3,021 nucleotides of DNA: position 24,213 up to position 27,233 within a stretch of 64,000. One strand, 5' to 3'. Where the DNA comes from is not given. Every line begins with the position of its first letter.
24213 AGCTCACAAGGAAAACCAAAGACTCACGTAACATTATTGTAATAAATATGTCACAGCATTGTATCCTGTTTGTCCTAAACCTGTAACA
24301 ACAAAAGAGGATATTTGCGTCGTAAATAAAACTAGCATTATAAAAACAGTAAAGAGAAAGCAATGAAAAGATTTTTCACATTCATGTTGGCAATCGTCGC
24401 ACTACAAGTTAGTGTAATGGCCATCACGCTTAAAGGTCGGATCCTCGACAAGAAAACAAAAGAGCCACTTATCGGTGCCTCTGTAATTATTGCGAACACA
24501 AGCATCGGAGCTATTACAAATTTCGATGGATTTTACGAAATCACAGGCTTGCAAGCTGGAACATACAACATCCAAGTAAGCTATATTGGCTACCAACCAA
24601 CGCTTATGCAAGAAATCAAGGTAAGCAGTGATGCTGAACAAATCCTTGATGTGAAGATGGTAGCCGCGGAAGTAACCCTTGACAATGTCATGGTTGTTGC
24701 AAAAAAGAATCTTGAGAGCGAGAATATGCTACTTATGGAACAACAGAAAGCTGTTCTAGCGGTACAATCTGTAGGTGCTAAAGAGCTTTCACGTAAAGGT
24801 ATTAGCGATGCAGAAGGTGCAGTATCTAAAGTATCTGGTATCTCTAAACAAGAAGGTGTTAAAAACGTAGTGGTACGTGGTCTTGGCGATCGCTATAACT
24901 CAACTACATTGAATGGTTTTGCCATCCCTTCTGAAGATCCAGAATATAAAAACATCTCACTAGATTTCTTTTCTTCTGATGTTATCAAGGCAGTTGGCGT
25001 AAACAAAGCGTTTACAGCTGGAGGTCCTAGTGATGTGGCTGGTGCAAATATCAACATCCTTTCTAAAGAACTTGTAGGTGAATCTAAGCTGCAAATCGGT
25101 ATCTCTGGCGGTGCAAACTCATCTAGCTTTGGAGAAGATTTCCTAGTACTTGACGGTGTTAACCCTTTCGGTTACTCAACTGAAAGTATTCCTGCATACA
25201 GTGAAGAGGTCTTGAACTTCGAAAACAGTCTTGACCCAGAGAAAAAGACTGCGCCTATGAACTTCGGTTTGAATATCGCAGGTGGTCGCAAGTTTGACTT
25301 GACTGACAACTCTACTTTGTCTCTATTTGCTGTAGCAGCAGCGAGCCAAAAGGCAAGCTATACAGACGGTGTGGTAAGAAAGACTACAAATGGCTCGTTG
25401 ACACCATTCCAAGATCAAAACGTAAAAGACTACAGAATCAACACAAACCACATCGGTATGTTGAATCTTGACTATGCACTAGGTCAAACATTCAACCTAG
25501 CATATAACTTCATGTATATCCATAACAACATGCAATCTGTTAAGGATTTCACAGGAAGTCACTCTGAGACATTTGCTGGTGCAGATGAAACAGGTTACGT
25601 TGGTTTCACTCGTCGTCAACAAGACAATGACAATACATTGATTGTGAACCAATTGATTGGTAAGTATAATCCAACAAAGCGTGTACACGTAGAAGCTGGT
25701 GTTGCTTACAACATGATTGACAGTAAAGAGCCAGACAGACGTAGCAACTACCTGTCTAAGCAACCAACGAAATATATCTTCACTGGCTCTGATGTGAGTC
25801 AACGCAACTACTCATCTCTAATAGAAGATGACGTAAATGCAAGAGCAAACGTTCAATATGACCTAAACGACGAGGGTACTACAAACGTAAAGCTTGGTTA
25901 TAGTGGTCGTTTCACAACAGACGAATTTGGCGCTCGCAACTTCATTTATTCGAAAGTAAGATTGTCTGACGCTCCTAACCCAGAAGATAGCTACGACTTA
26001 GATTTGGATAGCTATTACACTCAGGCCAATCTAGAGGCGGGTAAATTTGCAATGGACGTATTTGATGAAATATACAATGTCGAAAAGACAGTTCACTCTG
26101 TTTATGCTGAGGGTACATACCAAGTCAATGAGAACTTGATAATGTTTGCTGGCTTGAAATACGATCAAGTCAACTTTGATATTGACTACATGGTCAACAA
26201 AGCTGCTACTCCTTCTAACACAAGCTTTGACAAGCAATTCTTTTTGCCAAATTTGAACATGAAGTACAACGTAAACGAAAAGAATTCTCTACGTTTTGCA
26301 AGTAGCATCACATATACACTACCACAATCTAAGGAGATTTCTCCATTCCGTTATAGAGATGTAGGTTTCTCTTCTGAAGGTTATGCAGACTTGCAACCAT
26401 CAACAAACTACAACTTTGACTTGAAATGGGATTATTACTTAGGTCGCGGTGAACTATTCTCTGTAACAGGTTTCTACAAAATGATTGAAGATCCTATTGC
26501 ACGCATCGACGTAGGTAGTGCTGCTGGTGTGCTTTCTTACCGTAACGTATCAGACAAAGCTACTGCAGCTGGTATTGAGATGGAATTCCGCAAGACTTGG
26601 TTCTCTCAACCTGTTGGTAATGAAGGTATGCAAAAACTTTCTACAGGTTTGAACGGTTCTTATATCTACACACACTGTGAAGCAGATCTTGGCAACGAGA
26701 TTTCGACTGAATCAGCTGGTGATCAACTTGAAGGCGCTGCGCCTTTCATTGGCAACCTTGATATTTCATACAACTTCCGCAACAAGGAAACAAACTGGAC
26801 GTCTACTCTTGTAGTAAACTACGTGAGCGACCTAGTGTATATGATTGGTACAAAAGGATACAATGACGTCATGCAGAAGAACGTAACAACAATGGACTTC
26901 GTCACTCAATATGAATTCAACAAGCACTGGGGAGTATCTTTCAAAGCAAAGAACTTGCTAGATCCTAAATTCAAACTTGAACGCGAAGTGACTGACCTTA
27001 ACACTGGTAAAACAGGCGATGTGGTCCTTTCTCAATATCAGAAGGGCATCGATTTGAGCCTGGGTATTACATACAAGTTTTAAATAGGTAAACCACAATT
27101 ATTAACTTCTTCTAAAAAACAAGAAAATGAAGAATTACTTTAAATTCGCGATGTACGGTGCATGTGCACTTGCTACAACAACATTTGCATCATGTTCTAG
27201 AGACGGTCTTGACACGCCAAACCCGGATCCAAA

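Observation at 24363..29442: TonB-dependent receptor paired with an uncharacterised two-module lipoprotein (not a SusC/SusD pair)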

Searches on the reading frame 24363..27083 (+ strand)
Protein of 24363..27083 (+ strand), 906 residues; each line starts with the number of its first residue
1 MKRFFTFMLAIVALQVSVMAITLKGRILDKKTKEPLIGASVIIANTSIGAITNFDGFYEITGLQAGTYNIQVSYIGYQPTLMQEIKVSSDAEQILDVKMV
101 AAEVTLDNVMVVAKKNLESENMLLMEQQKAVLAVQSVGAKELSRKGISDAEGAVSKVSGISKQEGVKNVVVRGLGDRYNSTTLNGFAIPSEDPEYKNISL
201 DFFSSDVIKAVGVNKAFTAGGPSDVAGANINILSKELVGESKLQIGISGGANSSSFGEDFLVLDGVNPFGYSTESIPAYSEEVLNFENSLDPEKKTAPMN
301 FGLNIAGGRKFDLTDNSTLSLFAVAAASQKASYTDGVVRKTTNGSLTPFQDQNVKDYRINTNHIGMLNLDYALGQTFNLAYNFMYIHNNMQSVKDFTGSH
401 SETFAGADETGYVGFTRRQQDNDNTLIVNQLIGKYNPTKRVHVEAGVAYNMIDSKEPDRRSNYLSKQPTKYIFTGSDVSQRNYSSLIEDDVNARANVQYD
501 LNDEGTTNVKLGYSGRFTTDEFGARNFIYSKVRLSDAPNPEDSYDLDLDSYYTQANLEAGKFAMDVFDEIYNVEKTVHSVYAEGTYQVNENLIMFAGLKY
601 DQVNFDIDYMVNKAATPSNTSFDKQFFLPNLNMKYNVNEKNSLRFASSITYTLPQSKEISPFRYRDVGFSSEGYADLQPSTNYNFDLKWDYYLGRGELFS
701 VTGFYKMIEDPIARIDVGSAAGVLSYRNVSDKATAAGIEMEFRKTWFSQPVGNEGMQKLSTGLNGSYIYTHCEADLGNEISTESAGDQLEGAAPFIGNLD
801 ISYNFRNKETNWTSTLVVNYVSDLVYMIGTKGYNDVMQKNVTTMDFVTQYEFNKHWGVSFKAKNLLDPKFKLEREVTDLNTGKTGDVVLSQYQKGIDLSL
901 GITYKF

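Call 5: search_protein_families(library=pfam, proteins=[window:24363-27083:+], max_evalue=0.01)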
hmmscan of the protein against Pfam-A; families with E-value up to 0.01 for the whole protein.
window:24363-27083:+ (906 aa): 6 families
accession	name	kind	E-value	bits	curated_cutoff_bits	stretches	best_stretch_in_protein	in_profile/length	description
PF00593.30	TonB_dep_Rec_b-barrel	-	2.9e-30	106.9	27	1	522-865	131-436/436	TonB dependent receptor-like, beta-barrel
PF13715.12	CarbopepD_reg_2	-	2.3e-20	72.8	32.2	1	23-111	1-88/88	CarboxypepD_reg-like domain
PF13620.12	CarboxypepD_reg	-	9.6e-16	58.3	32.3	1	22-99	1-81/82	Carboxypeptidase regulatory-like domain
PF07715.20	Plug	-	1.4e-08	35.6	23.9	1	128-217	3-94/107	TonB-dependent Receptor Plug Domain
PF08308.17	PEGA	-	0.0019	18.5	20.8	0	38-99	12-67/71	PEGA domain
PF17210.9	SdrD_B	-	0.0089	16.7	29.7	0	50-93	42-89/112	SdrD B-like domain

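Call 6: search_protein_families(library=ncbifam, proteins=[window:24363-27083:+], max_evalue=0.01)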
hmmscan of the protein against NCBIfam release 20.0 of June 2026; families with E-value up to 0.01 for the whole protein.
window:24363-27083:+ (906 aa): 2 families
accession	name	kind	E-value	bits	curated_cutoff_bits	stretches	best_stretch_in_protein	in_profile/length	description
TIGR01782.1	TonB-Xanth-Caul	subfamily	4.2e-45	154.4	310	2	331-906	293-868/868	TonB-dependent receptor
TIGR04056.1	OMP_RagA_SusC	subfamily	1.1e-19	70.3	368.25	1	21-161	1-126/981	SusC/RagA family TonB-linked outer membrane protein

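Call 77: search_solved_structures(query=window:24363-27080:+, max_evalue=0.01)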
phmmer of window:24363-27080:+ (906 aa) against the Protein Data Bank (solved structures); distinct sequences matched with E-value up to 0.01: 4.
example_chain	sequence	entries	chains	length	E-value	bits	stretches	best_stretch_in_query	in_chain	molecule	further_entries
6ytc_A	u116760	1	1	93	2.4e-05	26.1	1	24-86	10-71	TonB-dependent receptor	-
9hfj_A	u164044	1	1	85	4.1e-05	25.4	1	20-80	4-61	SusC homolog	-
4wi0_B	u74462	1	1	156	0.0018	20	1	32-94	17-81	Cellulosomal scaffoldin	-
4u3s_B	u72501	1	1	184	0.0026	19.4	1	31-93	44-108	Cellulosomal scaffoldin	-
